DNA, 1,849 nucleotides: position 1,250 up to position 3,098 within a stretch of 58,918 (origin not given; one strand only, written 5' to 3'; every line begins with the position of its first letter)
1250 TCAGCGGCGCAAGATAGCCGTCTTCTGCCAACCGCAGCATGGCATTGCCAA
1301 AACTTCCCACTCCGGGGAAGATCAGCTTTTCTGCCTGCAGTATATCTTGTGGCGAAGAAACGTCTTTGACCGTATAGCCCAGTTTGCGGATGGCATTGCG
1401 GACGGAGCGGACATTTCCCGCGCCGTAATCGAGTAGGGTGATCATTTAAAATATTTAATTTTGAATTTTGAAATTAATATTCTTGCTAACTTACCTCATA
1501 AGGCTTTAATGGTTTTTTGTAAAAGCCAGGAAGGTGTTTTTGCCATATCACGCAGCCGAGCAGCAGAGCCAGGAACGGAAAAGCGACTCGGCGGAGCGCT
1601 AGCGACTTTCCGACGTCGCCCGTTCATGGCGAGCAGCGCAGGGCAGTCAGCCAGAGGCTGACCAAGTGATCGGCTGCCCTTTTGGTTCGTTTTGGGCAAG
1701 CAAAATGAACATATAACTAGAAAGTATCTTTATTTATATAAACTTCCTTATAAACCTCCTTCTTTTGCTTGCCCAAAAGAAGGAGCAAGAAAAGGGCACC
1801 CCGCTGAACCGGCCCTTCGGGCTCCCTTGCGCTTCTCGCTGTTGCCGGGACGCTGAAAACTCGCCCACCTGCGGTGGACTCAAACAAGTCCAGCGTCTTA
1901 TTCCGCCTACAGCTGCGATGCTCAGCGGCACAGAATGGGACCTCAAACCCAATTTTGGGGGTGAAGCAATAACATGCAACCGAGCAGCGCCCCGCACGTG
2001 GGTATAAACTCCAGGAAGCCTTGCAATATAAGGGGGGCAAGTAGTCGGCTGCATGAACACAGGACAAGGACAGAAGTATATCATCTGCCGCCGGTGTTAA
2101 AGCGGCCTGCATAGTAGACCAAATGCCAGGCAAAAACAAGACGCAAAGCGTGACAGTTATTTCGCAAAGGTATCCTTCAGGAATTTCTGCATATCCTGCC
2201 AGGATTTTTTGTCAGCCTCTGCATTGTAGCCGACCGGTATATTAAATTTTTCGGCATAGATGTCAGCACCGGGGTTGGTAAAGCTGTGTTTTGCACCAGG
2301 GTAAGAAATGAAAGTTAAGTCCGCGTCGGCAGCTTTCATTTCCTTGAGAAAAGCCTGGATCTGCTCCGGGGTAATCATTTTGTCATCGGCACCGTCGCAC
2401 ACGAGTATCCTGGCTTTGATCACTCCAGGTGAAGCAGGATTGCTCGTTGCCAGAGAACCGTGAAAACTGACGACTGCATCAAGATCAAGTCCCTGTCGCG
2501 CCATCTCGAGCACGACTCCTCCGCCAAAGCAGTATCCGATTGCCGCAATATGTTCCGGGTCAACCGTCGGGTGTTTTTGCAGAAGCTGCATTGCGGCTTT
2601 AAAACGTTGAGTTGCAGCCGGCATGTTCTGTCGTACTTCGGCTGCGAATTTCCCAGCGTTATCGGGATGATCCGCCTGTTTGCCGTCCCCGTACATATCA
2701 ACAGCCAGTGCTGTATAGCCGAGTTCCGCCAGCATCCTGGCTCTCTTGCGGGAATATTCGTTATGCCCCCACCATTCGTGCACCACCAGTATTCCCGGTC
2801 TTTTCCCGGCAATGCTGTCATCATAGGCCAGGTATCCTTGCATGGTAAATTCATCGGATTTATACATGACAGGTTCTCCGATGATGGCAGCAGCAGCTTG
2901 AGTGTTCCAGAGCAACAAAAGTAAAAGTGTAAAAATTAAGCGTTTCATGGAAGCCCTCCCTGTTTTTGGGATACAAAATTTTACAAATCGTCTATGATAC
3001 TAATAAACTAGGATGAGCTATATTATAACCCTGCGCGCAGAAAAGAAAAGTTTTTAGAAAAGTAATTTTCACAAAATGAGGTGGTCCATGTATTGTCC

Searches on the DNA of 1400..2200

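Call 73: search_rna_families(source=window, start=1400, end=2200, threshold=evalue, max_evalue=0.1)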
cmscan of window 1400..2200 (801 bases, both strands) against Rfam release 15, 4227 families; matches with E-value up to 0.1: 2.
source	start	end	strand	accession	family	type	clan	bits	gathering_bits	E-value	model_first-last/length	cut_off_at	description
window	1704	1791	+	RF01220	snoR104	Gene; snRNA; snoRNA; HACA-box;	-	25.9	40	0.049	1-118/118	no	Small nucleolar RNA snoR104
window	1670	1803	+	RF04251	MIR5070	Gene; miRNA;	CL00139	24.7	100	0.036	1-116/116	no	MIR5070 microRNA precursor family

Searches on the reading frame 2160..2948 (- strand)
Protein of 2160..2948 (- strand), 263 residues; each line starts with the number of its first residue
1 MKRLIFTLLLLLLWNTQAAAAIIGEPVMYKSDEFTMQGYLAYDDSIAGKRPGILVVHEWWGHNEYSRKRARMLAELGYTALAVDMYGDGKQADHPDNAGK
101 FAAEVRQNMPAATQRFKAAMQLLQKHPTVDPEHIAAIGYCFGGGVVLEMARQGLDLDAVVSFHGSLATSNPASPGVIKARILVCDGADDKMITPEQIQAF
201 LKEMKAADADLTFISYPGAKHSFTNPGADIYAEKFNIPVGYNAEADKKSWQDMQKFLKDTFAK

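Call 44: find_encoding_contigs(protein=window:2160-2948:-, flank=10000, max_places=2)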
Protein window:2160-2948:- (263 aa): 22 contigs read that carry it; 2 places shown.
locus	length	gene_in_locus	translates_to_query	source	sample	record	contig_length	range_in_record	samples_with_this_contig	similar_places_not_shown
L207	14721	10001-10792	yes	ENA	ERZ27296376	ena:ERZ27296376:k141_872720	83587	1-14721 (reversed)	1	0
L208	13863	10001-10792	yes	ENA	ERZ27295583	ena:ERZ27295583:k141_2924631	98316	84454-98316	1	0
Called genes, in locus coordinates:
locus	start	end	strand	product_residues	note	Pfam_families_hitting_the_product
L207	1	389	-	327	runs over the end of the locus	PF01479:S4 (weak), PF00849:PseudoU_synth_2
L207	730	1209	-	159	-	PF02559:CarD_TRCF_RID, PF21095:CarD_C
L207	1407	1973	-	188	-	PF01195:Pept_tRNA_hydro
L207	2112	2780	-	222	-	PF01386:Ribosomal_L25p, PF14693:Ribosomal_TL5_C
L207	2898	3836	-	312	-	PF13793:Pribosyltran_N, PF00156:Pribosyltran, PF14572:Pribosyl_synth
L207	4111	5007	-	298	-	PF00288:GHMP_kinases_N, PF08544:GHMP_kinases_C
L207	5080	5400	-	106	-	PF08899:DUF1844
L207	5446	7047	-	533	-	PF00389:2-Hacid_dh, PF02826:2-Hacid_dh_C, PF03446:NAD_binding_2, PF19304:PGDH_inter, PF01842:ACT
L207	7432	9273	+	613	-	PF00749:tRNA-synt_1c, PF19269:Anticodon_2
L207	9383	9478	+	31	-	-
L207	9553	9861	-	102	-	PF09413:DUF2007 (weak)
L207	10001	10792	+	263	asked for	PF01738:DLH, PF12146:Hydrolase_4 (faint), PF00326:Peptidase_S9 (faint), PF08840:BAAT_C (weak)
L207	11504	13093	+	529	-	PF00117:GATase, PF01174:SNO (faint), PF00977:His_biosynth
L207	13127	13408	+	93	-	PF00581:Rhodanese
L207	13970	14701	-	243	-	-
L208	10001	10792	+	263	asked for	PF01738:DLH, PF12146:Hydrolase_4 (faint), PF00326:Peptidase_S9 (faint), PF08840:BAAT_C (weak)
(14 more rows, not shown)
